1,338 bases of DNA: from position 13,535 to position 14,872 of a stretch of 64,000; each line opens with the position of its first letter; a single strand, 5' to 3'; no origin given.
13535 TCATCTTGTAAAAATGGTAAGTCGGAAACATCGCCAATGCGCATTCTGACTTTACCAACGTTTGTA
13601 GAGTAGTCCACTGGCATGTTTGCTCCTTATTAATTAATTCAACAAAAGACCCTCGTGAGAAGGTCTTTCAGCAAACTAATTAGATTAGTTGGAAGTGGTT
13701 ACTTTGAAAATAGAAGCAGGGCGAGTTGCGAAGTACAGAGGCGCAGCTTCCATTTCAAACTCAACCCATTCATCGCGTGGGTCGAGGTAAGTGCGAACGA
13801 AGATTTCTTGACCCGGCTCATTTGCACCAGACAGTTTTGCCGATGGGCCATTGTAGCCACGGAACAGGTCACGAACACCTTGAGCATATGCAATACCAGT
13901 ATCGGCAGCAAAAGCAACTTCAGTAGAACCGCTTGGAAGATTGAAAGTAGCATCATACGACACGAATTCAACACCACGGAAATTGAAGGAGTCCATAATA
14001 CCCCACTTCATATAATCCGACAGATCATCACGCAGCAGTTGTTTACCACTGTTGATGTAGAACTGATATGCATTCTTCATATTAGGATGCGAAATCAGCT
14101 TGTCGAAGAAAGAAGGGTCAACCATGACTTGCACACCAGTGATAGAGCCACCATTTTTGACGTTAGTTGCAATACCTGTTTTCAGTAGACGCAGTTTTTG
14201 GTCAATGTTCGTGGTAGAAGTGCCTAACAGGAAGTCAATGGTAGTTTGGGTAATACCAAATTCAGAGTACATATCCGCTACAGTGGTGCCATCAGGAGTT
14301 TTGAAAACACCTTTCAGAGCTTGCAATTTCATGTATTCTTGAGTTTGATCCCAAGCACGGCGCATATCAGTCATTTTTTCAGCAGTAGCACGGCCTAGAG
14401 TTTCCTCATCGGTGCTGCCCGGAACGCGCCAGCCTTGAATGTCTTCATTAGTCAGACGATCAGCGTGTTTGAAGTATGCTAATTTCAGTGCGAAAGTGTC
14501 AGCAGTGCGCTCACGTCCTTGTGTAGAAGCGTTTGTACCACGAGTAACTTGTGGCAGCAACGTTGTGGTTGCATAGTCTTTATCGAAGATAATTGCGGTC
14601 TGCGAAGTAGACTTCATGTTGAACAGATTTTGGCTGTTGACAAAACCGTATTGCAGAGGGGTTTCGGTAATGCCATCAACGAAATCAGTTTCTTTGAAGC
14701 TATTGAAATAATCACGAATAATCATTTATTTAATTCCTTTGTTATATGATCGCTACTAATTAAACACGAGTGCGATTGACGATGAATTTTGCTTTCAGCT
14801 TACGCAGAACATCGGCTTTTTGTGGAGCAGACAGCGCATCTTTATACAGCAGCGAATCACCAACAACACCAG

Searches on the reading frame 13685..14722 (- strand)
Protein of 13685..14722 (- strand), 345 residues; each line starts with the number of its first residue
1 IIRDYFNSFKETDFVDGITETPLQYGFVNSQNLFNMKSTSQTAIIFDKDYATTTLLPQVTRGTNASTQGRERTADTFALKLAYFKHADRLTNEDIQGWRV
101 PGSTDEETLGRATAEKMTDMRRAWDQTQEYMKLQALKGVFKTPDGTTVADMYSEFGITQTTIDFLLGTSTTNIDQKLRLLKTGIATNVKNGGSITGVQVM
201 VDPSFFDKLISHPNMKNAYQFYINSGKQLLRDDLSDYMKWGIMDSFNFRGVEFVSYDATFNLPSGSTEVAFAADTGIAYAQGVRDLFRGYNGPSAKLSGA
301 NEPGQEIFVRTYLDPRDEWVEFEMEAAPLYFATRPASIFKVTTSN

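Call 14: search_dna_similar(query=window:13685-14722:-, collection=phages, mode=protein, max_rows=15)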
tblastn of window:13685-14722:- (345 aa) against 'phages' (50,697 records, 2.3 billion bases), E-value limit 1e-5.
Records with a match: 1076; places in all: 1078; records where one place covers at least 80% of the query: 1061.
Best place of each record, by identity: 60-80% 1; <60% 1075.
By first word of the organism name: Escherichia 331; Pseudomonas 244; Rheinheimera 115; Salmonella 97; Erwinia 35; Acinetobacter 34; Klebsiella 33; Shigella 25; Campylobacter 23; Vibrio 16; and 34 more.
By host as written in the record: Rheinheimera sp. BAL341 115; Escherichia coli 91; - 79; Pseudomonas aeruginosa 73; Escherichia coli K-12 MG1655 50; Pseudomonas aeruginosa PAO1 26; Campylobacter jejuni 21; Escherichia coli O157:H7 20; and 271 more.
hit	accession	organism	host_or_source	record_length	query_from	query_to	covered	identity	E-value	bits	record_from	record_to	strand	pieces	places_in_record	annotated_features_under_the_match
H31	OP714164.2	Pseudomonas phage vB_PsaM_M1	Pseudomonas sp. ZM01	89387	1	345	100%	66.1%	1e-155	488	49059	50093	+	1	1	major capsid protein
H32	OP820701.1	Aeromonas phage vB_AdhM_TS9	Aeromonas dhakensis AM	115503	7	342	97%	40.6%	9e-76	259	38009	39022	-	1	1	major capsid protein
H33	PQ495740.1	Aeromonas phage PhAER-3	Aeromonas sp.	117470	7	342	97%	40.6%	9e-76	259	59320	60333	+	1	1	hypothetical protein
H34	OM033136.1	Aeromonas phage phiA047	Aeromonas sp.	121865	7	342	97%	40.6%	1e-75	259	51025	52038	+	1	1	putative major capsid protein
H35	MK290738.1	Pectobacterium phage Arno18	Pectobacterium carotovorum subsp. ...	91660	9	342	97%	31.9%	2e-39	154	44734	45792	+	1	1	hypothetical protein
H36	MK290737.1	Pectobacterium phage Arno162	Pectobacterium atrosepticum SCRI1043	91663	9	342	97%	31.9%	4e-39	153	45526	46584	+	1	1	hypothetical protein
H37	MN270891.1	Pectobacterium phage Wc4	Pectobacterium carotovorum subsp. ...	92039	9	342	97%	31.9%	6e-39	152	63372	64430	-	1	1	major capsid protein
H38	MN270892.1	Pectobacterium phage Wc4-1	Pectobacterium carotovorum subsp. ...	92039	9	342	97%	31.9%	6e-39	152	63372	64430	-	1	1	major capsid protein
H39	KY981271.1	Curvibacter phage P26059A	Curvibacter sp. IMCC26059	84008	2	345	100%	30.7%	5e-46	173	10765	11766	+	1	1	major structural protein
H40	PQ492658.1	Limnohabitans phage DC31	Limnohabitans sp. DCL3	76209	3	345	99%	30.3%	3e-44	168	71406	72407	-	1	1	major capsid protein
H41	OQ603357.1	Erwinia phage Ep030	Erwinia sp. SH30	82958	9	341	97%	30.8%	4e-33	135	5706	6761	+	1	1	record has no annotation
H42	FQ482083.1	Erwinia phage phiEa104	-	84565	9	341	97%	30.8%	5e-33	135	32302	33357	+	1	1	putative major capsid protein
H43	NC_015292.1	Erwinia phage phiEa104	-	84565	9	341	97%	30.8%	5e-33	135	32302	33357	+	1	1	putative major capsid protein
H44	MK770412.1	Salmonella phage SE5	sewage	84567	9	341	97%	30.8%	5e-33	135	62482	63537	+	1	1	putative major capsid protein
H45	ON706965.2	Erwinia phage Roscha1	Erwinia amylovora 1/79Sm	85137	9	341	97%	30.8%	5e-33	135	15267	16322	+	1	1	major capsid protein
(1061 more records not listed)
